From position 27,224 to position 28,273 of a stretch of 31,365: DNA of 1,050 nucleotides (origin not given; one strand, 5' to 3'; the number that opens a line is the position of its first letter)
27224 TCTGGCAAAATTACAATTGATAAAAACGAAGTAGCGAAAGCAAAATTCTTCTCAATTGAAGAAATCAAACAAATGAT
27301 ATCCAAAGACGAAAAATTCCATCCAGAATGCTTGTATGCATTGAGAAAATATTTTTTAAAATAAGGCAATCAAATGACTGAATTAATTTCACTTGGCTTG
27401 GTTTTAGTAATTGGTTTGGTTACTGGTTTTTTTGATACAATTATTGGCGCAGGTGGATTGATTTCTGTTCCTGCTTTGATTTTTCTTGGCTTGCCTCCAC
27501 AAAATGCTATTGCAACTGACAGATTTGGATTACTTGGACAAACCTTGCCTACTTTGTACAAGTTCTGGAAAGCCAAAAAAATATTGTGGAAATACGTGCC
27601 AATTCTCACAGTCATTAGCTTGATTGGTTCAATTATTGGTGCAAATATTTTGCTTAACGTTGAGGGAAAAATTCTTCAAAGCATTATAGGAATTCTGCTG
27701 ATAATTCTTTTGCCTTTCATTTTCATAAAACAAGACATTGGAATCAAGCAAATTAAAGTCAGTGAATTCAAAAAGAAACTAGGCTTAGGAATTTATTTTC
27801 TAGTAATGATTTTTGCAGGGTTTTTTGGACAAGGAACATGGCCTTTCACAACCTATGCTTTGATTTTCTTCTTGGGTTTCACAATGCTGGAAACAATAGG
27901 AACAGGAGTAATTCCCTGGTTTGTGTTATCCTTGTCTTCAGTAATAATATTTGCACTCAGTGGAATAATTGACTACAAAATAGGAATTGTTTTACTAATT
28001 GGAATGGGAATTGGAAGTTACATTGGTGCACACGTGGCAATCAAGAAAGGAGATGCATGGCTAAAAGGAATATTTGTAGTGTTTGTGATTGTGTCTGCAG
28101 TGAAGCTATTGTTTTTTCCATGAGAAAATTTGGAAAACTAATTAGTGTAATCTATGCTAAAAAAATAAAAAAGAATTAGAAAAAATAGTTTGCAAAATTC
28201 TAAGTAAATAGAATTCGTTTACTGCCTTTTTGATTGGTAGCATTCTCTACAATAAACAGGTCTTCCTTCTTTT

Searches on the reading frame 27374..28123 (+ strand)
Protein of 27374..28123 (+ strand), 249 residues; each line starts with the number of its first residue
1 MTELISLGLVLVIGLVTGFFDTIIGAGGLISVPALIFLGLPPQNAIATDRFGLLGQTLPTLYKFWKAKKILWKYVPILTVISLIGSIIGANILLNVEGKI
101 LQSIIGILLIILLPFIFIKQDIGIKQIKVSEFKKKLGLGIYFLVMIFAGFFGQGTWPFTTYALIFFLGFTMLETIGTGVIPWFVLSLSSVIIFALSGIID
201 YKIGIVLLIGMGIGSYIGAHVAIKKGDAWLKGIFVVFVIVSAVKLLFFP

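Call 14: find_encoding_contigs(protein=window:27374-28123:+, flank=10000, max_places=4)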
Protein window:27374-28123:+ (249 aa): 2 contigs read that carry it; 2 places shown.
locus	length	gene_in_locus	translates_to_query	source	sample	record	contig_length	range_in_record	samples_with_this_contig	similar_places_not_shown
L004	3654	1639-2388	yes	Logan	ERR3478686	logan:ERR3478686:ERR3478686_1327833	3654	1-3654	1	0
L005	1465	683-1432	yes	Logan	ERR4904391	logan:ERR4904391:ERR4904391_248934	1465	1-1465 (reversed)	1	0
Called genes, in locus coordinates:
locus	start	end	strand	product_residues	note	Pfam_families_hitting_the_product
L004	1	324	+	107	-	?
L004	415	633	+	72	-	-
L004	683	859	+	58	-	-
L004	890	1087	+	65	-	-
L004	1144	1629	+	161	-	PF00293:NUDIX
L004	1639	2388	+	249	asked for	PF01925:TauE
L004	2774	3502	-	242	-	PF04967:HTH_10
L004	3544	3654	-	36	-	?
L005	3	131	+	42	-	?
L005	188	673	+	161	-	PF00293:NUDIX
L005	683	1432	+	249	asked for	PF01925:TauE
